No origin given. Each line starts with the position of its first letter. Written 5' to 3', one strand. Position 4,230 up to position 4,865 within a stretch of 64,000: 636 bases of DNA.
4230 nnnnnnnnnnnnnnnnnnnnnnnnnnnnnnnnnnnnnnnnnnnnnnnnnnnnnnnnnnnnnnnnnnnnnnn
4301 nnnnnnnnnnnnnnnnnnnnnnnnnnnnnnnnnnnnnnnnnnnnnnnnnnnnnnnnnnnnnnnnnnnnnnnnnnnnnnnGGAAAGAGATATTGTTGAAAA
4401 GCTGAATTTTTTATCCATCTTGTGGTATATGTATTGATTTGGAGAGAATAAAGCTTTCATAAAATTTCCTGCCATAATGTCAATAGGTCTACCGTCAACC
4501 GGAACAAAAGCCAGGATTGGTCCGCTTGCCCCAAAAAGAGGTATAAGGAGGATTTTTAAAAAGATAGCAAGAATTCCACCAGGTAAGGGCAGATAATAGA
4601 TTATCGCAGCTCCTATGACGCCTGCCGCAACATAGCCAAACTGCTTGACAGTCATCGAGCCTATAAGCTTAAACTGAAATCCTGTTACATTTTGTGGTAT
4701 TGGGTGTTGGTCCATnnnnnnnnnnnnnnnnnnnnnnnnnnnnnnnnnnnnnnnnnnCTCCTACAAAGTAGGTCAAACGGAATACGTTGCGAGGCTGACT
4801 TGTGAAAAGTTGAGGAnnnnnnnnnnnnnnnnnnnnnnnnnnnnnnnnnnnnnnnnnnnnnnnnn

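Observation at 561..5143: T4SS-like module: VirB4 ATPase with Pro/Thr-rich tail, two coupled partner proteins and a two-TM pilin-like gene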

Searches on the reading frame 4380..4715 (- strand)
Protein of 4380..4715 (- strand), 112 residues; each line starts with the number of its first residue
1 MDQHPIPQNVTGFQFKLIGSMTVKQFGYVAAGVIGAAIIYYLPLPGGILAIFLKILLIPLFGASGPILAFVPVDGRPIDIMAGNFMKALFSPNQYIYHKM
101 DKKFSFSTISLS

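Call 101: search_solved_structures(query=A9, max_evalue=10, show_alignments=2)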
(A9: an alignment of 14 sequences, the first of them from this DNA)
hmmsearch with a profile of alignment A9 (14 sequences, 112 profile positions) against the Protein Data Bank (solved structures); distinct sequences matched with E-value up to 10: 5.
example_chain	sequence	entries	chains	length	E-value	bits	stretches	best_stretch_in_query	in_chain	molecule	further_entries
8z21_A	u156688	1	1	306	0.12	15.8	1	32-87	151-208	Oligopeptide transport system permease protein OppB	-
6ifw_A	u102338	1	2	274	0.13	15.7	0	34-89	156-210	Ribosomal RNA small subunit methyltransferase A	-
6ifs_A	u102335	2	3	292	0.16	15.4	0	34-89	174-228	Ribosomal RNA small subunit methyltransferase A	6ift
7v2l_W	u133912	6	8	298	0.17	15.4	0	34-89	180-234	Ribosomal RNA small subunit methyltransferase A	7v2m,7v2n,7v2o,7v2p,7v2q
6ifx_A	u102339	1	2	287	0.41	14.1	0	38-89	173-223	Ribosomal RNA small subunit methyltransferase A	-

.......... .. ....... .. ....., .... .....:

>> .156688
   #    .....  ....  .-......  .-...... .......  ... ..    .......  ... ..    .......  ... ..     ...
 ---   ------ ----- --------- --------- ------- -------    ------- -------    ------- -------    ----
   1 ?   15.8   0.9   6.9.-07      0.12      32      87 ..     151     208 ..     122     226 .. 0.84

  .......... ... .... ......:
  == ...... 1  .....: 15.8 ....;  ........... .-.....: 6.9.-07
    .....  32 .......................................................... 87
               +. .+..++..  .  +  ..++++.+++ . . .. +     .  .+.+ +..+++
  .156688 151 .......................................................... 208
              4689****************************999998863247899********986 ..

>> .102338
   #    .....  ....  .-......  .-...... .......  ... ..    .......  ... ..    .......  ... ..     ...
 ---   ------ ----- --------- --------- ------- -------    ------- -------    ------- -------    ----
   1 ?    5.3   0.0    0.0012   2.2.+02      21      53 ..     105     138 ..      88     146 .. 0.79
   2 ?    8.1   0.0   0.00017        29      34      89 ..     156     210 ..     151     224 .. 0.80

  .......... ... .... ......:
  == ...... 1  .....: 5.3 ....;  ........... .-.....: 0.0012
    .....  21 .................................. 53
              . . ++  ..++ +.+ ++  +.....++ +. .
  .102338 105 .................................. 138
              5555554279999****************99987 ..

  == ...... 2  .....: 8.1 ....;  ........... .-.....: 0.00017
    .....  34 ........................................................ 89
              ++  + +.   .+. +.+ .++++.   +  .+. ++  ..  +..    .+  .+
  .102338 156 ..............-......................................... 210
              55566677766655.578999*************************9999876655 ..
